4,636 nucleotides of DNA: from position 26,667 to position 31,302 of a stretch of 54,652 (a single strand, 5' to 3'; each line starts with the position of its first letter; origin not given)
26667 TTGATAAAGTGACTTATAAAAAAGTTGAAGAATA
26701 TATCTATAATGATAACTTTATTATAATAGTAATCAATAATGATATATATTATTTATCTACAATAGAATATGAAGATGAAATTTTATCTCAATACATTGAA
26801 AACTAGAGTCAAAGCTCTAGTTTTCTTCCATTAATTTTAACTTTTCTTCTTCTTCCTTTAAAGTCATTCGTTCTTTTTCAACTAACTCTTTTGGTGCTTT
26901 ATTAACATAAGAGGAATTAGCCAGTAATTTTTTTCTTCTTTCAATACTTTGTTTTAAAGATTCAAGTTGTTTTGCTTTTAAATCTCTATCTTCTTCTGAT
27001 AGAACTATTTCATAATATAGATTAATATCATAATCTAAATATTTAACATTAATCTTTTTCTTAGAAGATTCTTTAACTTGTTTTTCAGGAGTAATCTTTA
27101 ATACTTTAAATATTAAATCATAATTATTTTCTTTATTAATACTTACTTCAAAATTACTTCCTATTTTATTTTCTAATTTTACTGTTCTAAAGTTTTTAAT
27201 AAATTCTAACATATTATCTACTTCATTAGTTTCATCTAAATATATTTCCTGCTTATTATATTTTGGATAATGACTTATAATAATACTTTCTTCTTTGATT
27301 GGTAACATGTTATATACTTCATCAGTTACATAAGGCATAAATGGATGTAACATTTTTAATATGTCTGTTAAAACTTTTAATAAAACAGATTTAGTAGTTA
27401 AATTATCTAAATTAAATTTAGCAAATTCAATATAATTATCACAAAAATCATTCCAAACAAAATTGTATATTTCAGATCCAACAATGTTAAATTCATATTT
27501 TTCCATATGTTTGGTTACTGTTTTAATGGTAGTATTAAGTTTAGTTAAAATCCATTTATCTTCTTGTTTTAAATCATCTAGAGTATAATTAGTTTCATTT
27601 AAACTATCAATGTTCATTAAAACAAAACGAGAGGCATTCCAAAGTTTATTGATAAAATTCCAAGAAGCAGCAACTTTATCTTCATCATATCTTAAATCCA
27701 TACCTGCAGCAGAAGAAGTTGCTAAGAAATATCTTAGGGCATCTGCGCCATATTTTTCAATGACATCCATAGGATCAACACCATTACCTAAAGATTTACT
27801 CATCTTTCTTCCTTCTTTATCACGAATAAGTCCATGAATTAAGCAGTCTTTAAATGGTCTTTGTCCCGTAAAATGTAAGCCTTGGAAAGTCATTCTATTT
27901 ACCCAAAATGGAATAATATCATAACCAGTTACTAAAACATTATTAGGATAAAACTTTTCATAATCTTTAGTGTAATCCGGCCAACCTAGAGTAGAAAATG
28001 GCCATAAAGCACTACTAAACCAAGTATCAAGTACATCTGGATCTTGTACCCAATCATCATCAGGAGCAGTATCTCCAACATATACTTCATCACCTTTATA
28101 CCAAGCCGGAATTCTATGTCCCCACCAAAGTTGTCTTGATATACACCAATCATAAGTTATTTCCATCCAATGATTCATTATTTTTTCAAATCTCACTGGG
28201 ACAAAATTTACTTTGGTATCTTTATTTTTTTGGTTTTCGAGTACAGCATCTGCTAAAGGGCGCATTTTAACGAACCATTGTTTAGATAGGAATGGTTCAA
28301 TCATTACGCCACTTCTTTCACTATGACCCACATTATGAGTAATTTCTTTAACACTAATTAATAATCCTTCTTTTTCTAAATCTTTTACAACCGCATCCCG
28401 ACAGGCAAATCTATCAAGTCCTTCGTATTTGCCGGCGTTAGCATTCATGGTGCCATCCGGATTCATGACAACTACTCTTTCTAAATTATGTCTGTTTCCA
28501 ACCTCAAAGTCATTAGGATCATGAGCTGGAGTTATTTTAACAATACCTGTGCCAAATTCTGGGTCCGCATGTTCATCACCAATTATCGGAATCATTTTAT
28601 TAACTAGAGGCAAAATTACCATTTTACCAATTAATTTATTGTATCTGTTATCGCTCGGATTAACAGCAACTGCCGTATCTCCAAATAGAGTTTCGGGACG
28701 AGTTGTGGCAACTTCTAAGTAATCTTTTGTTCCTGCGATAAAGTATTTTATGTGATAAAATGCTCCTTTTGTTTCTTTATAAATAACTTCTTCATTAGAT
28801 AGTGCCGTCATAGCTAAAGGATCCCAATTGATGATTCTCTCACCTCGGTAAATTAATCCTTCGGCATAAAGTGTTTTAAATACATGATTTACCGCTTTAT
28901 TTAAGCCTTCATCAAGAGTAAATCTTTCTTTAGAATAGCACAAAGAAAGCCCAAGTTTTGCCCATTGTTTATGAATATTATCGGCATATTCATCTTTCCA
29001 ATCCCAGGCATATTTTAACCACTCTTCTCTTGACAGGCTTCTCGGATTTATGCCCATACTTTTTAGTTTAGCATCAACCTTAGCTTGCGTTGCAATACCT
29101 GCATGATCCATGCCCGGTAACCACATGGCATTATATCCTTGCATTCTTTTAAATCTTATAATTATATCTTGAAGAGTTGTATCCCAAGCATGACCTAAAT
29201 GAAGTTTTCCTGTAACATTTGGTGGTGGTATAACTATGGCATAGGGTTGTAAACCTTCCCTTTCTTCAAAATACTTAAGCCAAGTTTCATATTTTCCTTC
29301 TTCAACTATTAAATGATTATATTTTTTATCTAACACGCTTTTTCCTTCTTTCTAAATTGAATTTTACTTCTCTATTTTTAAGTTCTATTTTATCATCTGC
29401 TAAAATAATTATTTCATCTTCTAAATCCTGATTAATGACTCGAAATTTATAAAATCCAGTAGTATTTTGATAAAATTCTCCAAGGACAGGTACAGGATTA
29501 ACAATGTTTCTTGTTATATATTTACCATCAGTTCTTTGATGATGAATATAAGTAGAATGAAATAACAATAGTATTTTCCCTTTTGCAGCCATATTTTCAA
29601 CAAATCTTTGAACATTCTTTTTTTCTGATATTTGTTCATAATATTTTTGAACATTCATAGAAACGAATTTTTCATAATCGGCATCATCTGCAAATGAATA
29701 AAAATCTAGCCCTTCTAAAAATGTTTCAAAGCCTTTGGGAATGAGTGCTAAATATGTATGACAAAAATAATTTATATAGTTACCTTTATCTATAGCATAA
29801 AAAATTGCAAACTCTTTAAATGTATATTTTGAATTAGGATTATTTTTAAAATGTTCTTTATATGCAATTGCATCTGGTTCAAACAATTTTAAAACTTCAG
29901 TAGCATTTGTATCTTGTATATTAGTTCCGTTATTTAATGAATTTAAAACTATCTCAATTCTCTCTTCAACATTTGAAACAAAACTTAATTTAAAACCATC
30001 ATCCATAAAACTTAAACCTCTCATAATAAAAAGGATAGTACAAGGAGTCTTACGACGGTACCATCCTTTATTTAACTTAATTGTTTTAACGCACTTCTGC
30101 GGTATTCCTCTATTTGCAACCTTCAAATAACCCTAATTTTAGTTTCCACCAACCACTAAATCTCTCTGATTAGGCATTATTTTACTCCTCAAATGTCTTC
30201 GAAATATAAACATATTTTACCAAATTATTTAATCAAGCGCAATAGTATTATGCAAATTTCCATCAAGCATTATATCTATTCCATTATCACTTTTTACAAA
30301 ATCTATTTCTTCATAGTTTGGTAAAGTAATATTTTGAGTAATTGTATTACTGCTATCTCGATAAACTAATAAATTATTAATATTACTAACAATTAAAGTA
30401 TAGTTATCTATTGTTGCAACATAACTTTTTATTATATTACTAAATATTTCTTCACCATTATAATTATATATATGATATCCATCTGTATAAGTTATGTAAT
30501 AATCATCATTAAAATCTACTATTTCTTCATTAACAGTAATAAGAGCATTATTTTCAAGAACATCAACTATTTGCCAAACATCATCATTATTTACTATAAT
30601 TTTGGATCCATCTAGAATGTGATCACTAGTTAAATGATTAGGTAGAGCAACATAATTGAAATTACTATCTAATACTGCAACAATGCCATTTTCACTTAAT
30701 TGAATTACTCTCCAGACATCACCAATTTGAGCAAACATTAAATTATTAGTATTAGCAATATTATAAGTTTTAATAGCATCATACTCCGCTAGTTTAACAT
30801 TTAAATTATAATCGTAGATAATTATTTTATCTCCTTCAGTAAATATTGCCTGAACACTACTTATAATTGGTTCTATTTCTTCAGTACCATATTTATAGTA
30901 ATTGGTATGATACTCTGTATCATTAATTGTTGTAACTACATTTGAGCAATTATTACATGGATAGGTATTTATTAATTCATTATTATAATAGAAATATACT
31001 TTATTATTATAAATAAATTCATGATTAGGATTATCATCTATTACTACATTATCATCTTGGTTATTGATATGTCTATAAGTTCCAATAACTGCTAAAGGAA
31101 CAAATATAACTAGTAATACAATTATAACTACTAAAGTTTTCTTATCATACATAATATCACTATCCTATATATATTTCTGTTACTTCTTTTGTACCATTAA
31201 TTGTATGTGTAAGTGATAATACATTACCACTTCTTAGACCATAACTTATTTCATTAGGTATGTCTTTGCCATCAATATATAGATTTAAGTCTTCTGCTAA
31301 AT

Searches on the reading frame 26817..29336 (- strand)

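Call 25: search_protein_families(library=pfam, max_evalue=0.001, proteins=[window:26817-29336:-])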
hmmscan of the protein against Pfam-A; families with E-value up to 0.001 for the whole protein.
window:26817-29336:- (839 aa): 6 families
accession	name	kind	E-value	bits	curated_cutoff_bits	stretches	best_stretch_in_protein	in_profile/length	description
PF00133.28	tRNA-synt_1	-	2.5e-135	451.9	22.7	2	21-420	14-256/414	tRNA synthetases class I (I, L, M and V)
PF08264.19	Anticodon_1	-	7.2e-37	127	25.1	1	593-732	1-145/148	Anticodon-binding domain of tRNA ligase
PF09334.17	tRNA-synt_1g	-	1.9e-27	96.5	20.1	2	351-560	181-376/391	tRNA synthetases class I (M)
PF13603.12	tRNA-synt_1_2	-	5.6e-09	36.2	25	1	237-297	86-146/185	Leucyl-tRNA synthetase, editing domain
PF01406.26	tRNA-synt_1e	-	1.4e-07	31.7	27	1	499-556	241-297/301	tRNA synthetases class I (C) catalytic domain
PF10458.14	Val_tRNA-synt_C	-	2.2e-07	31.5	25.9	1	788-838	10-60/66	Valyl tRNA synthetase tRNA binding arm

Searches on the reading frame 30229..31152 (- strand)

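Call 22: search_protein_families(library=pfam, max_evalue=10, proteins=[window:30229-31152:-])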
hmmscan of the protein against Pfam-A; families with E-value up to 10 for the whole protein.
window:30229-31152:- (307 aa): 2 families
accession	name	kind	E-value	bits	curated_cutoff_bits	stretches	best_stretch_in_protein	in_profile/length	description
PF18767.7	AID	-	0.025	15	27.3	0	143-175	53-85/90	Activation induced deaminase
PF20082.4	DUF6476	-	5.2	7.5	24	1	246-277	59-90/91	Family of unknown function (DUF6476)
